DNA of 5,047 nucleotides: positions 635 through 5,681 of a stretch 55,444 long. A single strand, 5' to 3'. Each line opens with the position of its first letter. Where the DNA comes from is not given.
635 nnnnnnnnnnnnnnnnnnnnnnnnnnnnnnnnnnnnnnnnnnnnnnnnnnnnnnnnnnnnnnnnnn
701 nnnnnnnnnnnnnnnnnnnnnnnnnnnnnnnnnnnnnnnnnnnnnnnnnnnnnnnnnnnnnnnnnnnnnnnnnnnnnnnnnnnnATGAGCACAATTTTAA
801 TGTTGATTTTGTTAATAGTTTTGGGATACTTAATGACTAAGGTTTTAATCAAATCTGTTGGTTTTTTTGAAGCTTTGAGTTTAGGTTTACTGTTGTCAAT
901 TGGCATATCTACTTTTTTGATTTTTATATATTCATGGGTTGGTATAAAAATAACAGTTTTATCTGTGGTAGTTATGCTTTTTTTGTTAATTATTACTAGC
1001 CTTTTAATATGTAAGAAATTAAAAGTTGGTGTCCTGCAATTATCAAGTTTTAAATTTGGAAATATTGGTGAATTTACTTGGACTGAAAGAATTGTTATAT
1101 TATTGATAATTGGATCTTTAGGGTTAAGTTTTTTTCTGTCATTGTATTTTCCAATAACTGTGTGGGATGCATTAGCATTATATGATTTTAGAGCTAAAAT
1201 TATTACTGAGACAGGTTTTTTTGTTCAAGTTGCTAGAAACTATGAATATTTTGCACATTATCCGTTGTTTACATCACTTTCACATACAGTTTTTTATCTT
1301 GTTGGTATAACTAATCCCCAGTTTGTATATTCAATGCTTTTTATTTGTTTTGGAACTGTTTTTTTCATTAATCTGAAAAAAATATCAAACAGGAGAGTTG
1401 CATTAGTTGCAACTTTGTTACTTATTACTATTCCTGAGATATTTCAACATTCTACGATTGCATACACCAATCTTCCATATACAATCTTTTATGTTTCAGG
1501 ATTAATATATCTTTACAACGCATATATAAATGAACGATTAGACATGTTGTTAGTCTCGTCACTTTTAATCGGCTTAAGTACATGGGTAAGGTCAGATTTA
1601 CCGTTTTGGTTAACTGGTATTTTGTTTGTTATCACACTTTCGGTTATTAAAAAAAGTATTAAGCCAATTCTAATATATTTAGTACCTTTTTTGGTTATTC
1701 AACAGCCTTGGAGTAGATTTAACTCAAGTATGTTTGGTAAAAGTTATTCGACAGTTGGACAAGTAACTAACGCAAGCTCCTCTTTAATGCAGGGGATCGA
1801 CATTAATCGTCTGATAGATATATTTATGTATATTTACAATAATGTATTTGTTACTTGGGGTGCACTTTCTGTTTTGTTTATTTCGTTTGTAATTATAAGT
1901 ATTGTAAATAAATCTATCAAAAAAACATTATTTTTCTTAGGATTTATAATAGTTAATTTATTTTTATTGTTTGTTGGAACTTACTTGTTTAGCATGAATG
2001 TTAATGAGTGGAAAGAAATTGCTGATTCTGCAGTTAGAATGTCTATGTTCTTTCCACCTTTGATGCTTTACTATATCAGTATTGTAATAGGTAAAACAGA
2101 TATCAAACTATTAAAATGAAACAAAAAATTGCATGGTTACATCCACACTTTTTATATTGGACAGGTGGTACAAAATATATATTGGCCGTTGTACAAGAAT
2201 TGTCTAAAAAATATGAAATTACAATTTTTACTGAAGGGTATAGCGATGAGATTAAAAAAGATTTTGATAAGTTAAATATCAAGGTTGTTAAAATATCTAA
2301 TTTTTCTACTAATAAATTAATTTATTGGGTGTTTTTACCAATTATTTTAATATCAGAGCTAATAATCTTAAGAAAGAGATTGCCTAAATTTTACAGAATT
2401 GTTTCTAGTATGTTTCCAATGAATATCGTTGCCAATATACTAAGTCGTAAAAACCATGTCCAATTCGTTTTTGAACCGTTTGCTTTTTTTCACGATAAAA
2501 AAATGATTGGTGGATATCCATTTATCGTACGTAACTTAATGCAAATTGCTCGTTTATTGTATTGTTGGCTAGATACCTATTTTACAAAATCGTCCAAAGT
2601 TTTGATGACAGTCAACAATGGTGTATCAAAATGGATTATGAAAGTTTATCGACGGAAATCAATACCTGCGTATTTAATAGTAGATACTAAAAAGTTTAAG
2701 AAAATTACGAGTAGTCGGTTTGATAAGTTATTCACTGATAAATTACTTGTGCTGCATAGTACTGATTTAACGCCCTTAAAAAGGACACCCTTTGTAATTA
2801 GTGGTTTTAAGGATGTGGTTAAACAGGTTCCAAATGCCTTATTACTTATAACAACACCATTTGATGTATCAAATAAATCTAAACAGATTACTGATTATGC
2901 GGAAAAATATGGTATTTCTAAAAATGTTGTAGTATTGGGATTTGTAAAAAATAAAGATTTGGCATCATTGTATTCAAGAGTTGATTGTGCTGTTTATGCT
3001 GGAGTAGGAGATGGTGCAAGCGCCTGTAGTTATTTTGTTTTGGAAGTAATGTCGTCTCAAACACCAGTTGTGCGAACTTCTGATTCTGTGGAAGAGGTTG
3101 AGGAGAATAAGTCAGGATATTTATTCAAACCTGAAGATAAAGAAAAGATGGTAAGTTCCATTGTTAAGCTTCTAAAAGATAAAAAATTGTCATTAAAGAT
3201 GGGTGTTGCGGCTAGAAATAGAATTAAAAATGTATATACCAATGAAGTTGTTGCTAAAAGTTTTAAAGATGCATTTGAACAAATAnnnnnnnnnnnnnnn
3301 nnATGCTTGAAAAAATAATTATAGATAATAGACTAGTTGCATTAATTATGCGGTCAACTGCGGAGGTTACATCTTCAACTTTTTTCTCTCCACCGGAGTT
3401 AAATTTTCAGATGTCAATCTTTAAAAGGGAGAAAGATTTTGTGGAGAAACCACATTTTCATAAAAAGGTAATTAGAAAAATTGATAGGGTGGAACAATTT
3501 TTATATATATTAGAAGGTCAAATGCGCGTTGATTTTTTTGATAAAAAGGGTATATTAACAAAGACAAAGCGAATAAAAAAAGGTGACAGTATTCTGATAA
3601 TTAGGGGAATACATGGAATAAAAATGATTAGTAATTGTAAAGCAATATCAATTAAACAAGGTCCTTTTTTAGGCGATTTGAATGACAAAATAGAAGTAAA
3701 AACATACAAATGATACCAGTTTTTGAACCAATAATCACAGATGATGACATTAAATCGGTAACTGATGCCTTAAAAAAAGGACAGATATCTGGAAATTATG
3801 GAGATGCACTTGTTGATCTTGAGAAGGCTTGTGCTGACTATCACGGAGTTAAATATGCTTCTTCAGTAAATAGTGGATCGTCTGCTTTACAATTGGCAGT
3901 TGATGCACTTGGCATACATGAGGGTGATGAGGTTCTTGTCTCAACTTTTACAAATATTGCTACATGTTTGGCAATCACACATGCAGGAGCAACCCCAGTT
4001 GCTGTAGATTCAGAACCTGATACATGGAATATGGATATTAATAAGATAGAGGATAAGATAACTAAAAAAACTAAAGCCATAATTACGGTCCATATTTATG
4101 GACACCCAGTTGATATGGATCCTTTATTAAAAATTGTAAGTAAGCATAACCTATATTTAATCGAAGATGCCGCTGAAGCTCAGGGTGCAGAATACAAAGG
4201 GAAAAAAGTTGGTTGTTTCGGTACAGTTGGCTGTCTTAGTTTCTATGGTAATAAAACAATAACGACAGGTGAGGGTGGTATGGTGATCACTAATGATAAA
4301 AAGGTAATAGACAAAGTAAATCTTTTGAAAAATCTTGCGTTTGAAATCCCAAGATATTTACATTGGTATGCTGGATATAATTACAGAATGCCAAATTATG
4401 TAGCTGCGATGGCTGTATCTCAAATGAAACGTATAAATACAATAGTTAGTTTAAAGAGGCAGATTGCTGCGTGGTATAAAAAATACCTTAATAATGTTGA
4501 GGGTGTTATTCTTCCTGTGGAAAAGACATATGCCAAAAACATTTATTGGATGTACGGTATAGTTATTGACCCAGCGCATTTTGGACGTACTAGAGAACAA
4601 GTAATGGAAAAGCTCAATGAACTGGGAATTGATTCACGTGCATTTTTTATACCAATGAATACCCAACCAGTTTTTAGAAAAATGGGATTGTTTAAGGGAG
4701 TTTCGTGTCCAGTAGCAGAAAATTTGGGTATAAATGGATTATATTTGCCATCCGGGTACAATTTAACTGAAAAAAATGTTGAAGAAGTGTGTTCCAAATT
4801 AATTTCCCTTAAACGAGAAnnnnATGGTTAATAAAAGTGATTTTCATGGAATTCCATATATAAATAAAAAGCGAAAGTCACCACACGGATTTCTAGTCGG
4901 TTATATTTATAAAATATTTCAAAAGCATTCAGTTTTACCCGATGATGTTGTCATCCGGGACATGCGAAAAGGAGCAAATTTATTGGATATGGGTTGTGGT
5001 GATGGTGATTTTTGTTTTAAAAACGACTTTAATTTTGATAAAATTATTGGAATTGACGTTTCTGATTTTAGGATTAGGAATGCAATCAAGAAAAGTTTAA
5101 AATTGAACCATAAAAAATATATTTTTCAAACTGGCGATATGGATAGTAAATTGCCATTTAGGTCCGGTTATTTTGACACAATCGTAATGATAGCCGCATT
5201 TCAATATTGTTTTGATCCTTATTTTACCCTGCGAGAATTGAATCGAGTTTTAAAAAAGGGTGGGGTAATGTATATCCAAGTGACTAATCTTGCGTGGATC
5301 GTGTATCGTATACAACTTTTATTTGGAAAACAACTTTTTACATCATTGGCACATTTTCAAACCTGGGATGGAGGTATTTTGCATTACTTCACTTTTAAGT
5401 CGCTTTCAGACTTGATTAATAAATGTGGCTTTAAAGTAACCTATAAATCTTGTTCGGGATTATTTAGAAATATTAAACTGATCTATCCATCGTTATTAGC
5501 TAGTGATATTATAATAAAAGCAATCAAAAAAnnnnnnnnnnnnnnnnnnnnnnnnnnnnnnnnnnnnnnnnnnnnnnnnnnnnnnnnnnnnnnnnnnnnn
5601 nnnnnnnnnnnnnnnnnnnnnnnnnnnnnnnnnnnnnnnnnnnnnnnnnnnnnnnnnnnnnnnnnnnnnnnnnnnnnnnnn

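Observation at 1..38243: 38-kb co-directional glycan-assembly super-locus with about nine GT-C-type membrane glycosyltransferase paralogs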

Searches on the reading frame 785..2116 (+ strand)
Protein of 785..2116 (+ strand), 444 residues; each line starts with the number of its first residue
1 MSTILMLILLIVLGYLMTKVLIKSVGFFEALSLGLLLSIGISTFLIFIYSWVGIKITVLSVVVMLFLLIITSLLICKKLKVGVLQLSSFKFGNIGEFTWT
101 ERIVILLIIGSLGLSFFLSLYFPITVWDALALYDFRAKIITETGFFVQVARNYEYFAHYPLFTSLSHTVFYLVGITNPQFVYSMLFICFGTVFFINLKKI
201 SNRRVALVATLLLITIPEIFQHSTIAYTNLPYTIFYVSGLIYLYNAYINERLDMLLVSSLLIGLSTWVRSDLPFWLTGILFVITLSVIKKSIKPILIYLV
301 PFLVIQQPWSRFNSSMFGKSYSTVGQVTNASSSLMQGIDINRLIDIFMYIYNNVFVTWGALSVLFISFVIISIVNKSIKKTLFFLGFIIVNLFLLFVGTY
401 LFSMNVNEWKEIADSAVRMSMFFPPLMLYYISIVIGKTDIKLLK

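Call 3: search_protein_families(library=pfam, proteins=[window:785-2116:+], max_evalue=0.01)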
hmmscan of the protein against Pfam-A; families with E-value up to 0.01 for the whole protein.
window:785-2116:+ (444 aa): 1 family
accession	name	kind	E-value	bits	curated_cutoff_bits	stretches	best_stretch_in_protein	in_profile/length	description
PF13231.12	PMT_2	-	5.9e-05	23.8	26.1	1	172-304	21-153/160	Dolichyl-phosphate-mannose-protein mannosyltransferase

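Call 10: search_protein_families(library=ncbifam, proteins=[window:785-2116:+], max_evalue=0.1)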
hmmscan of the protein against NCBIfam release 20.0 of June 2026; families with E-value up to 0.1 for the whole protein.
window:785-2116:+ (444 aa): 1 family
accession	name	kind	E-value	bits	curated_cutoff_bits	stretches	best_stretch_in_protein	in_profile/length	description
NF047440.1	LA3751_2_3_fam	subfamily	0.00011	21.2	200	1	118-397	47-322/460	LA_3751/LA_3752 family putative glycosyltransferase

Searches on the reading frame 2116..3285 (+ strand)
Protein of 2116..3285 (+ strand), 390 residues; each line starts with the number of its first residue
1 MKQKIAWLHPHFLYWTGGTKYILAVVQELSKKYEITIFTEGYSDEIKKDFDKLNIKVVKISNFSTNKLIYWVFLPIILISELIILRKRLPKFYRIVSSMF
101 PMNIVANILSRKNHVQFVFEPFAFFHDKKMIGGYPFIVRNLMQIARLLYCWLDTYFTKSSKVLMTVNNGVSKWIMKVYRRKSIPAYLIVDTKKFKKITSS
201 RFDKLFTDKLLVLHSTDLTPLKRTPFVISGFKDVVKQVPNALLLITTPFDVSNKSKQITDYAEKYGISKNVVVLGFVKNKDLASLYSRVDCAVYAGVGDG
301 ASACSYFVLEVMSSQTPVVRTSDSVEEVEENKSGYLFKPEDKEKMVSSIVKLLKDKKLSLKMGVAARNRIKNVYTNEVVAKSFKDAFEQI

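Call 4: search_protein_families(library=pfam, proteins=[window:2116-3285:+], max_evalue=0.01)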
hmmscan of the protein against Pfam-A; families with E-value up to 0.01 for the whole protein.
window:2116-3285:+ (390 aa): 3 families
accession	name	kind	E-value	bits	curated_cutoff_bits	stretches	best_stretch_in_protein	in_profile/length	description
PF00534.26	Glycos_transf_1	-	1.9e-18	67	26.4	1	202-369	7-172/172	Glycosyl transferases group 1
PF13692.12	Glyco_trans_1_4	-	6.2e-16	59.4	27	1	218-355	10-142/142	Glycosyl transferases group 1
PF13524.12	Glyco_trans_1_2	-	0.0021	18.5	25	1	262-382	25-141/144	Glycosyl transferase-like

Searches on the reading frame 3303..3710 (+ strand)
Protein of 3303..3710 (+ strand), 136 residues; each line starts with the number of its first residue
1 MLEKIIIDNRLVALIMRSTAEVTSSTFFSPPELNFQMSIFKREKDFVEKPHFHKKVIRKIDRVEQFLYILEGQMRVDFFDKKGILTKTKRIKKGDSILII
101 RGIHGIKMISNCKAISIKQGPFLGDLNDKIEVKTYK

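Call 4: search_protein_families(library=pfam, proteins=[window:3303-3710:+], max_evalue=0.01)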
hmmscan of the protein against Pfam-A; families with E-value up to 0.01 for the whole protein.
window:3303-3710:+ (136 aa): 1 family
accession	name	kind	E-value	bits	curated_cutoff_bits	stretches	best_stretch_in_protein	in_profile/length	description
PF07883.17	Cupin_2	-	0.0015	18.6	27.2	1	61-102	16-51/70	Cupin domain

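Call 49: search_protein_families(library=ncbifam, proteins=[window:3303-3710:+], max_evalue=0.00001)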
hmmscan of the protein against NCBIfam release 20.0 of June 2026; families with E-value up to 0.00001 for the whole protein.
window:3303-3710:+ (136 aa): 0 families

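Call 70: search_solved_structures(query=window:3303-3710:+, max_evalue=1)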
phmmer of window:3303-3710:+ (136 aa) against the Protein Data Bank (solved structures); distinct sequences matched with E-value up to 1: 0.

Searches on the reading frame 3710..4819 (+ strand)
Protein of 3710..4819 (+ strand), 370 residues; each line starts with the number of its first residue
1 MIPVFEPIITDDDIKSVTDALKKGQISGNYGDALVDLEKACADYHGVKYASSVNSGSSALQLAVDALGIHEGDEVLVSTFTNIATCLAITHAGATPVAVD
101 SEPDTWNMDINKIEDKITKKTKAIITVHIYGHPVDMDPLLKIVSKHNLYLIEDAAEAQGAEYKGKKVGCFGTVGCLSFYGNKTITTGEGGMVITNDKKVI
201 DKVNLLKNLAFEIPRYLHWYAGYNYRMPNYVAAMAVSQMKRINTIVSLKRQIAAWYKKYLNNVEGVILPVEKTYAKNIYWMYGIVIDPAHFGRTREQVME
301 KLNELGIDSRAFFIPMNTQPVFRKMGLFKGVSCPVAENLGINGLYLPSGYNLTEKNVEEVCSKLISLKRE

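Call 4: search_protein_families(library=pfam, proteins=[window:3710-4819:+], max_evalue=0.01)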
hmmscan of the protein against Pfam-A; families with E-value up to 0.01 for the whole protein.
window:3710-4819:+ (370 aa): 5 families
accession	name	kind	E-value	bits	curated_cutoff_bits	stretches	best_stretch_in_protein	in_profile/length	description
PF01041.23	DegT_DnrJ_EryC1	-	9.6e-108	361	19.8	1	8-364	2-359/360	DegT/DnrJ/EryC1/StrS aminotransferase family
PF00155.27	Aminotran_1_2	-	3.9e-09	36.6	19.7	1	18-153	23-185/361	Aminotransferase class I and II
PF01212.27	Beta_elim_lyase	-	1.8e-06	27.9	27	1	34-273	34-278/288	Beta-eliminating lyase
PF01053.26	Cys_Met_Meta_PP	-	0.0027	16.8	27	1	37-160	57-180/381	Cys/Met metabolism PLP-dependent enzyme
PF00266.25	Aminotran_5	-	0.0031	17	21.5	1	54-158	68-180/371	Aminotransferase class-V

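Call 49: search_protein_families(library=ncbifam, proteins=[window:3710-4819:+], max_evalue=0.00001)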
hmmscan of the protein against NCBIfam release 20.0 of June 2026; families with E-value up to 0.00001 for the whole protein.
window:3710-4819:+ (370 aa): 15 families
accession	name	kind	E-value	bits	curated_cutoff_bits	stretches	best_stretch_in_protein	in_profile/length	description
TIGR04181.1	NHT_00031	hypoth_equivalog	4.8e-90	302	420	1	2-348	1-358/359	LegC family aminotransferase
TIGR03588.1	PseC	equivalog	3.7e-81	272.9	423.5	1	1-365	1-377/380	UDP-4-amino-4,6-dideoxy-N-acetyl-beta-L-altrosamine transaminase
NF008687.0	PRK11706.1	equivalog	2.4e-61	207.6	375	1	1-366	1-372/375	dTDP-4-amino-4,6-dideoxygalactose transaminase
NF008658.2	PRK11658.1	equivalog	1.2e-60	205.2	631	1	2-363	5-372/379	UDP-4-amino-4-deoxy-L-arabinose aminotransferase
TIGR04427.1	PLP_DesI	equivalog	2.6e-54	184.8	650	1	28-362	48-377/390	dTDP-4-dehydro-6-deoxyglucose aminotransferase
NF011936.0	PRK15407.1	equivalog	2.5e-52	178.1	423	2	7-203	42-244/440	lipopolysaccharide biosynthesis protein RfbH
TIGR02379.1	ECA_wecE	subfamily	5.8e-48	163.5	434.85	1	1-365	1-372/376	dTDP-4-amino-4,6-dideoxy-D-glucose transaminase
NF004770.0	PRK06108.1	subfamily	3.3e-09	36.1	422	1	19-126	60-176/396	pyridoxal phosphate-dependent aminotransferase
NF005816.0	PRK07682.1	equivalog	9.1e-08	31.1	620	1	55-154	98-203/390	aminotransferase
NF005744.0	PRK07568.1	subfamily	1.8e-07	30.3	389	1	54-155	95-203/398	pyridoxal phosphate-dependent aminotransferase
NF004621.0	PRK05957.1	equivalog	3.8e-07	29.2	498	1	62-128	104-168/389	pyridoxal phosphate-dependent aminotransferase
NF006569.0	PRK09082.1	subfamily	1.4e-06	27.7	420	1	54-153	97-202/386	methionine aminotransferase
NF041364.1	GntC_guanitoxin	equivalog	1.8e-06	27.1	415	1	57-154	70-174/356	guanitoxin biosynthesis PLP-dependent (S)-gamma-hydroxy-L-arginine cyclodehydratase GntC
NF006488.0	PRK08912.1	equivalog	3.5e-06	26.2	498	1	55-155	94-188/387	aminotransferase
NF002878.0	PRK03321.1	subfamily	4.2e-06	25.7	374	1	16-125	39-150/352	histidinol-phosphate transaminase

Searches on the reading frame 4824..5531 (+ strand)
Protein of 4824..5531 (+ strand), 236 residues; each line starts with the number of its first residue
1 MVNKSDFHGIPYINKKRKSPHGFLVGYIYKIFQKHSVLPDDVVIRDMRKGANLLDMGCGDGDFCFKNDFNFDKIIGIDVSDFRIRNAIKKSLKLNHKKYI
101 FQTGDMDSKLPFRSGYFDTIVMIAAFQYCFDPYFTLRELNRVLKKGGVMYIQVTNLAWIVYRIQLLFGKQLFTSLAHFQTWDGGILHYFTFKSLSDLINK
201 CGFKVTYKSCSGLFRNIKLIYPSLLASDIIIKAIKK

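Call 4: search_protein_families(library=pfam, proteins=[window:4824-5531:+], max_evalue=0.01)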
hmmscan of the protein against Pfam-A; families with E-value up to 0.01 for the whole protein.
window:4824-5531:+ (236 aa): 10 families
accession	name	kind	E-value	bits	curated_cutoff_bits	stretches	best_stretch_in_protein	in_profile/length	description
PF13847.12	Methyltransf_31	-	7e-18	65.1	27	1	48-160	2-119/145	Methyltransferase domain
PF08241.18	Methyltransf_11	-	5.2e-16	59.5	21.2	1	54-151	1-95/95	Methyltransferase domain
PF13489.12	Methyltransf_23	-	1.8e-14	54.3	27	1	48-206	21-162/164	Methyltransferase domain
PF13649.12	Methyltransf_25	-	7.1e-14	52.7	27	1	54-147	2-97/97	Methyltransferase domain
PF08242.18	Methyltransf_12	-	1.5e-11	45.3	30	1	54-148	1-97/98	Methyltransferase domain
PF07021.18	MetW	-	1.1e-10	41.9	21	1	43-207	7-164/193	Methionine biosynthesis protein MetW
PF01209.24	Ubie_methyltran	-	6.1e-10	39.3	20.1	1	44-210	42-221/233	ubiE/COQ5 methyltransferase family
PF03291.22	mRNA_G-N7_MeTrfase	-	9.4e-06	25.4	26.6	1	47-166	59-195/315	mRNA (guanine-N(7))-methyltransferase domain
PF05148.21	Methyltransf_8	-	4.9e-05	23.8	27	1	33-152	53-157/219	Hypothetical methyltransferase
PF02353.26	CMAS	-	0.00012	21.9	27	1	47-153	60-166/273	Mycolic acid cyclopropane synthetase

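Call 49: search_protein_families(library=ncbifam, proteins=[window:4824-5531:+], max_evalue=0.00001)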
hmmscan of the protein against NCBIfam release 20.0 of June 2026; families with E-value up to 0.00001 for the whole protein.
window:4824-5531:+ (236 aa): 19 families
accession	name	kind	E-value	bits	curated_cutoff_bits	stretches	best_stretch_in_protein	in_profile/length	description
TIGR01934.1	MenG_MenH_UbiE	subfamily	5.3e-13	48.8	158.35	1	48-182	38-174/223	ubiquinone/menaquinone biosynthesis methyltransferase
TIGR02072.1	BioC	equivalog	3.5e-12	46.6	184.95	1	50-168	35-148/244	malonyl-ACP O-methyltransferase BioC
TIGR02081.1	metW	equivalog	3.2e-11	43.1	189.5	1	43-207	7-164/194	methionine biosynthesis protein MetW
NF001244.0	PRK00216.1-5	equivalog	1.3e-10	40.9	216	1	48-152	47-154/236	bifunctional demethylmenaquinone methyltransferase/2-methoxy-6-polyprenyl-1,4-benzoquinol methylase UbiE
NF045667.1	MTase_DVU1556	equivalog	2.1e-10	40.4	155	1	47-151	20-119/213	DVU_1556 family methyltransferase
NF047649.1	MTase_UXPK_star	exception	4.5e-10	39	460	1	42-151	70-181/283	methyltransferase/UXPK-star double selenoprotein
NF001243.0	PRK00216.1-4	equivalog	1e-09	38.1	235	1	32-209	29-220/237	demethylmenaquinone methyltransferase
NF041537.1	ArsM_AhpD_UU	exception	1.1e-08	34.3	510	1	46-153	73-182/345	arsenite methyltransferase/AhpD domain selenoprotein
TIGR02752.1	MenG_heptapren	equivalog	2.8e-08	33.6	419.85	1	32-210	27-219/231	demethylmenaquinone methyltransferase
NF043040.1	corrin_prot_MT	hypoth_equivalog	4.5e-08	32.8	180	1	43-152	34-148/216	corrinoid protein-associated methyltransferase CpaM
NF041536.1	ArsM_DUF2284_UU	exception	4.6e-08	31.8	575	1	46-152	73-181/459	arsenite methyltransferase/DUF2284 domain selenoprotein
TIGR01983.1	UbiG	equivalog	7.3e-08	32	102.95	1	27-176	32-176/228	bifunctional 2-polyprenyl-6-hydroxyphenol methylase/3-demethylubiquinol 3-O-methyltransferase UbiG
NF008823.0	PRK11873.1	subfamily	1.6e-07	31.1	263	1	45-151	73-181/272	arsenite methyltransferase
NF040539.1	AST_met_ArsM_2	exception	2e-07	31.1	240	1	51-149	58-161/262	putative arsinothricin biosynthesis methyltransferase ArsM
NF007610.0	PRK10258.1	equivalog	4.4e-07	29.5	342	1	47-149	40-136/251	malonyl-ACP O-methyltransferase BioC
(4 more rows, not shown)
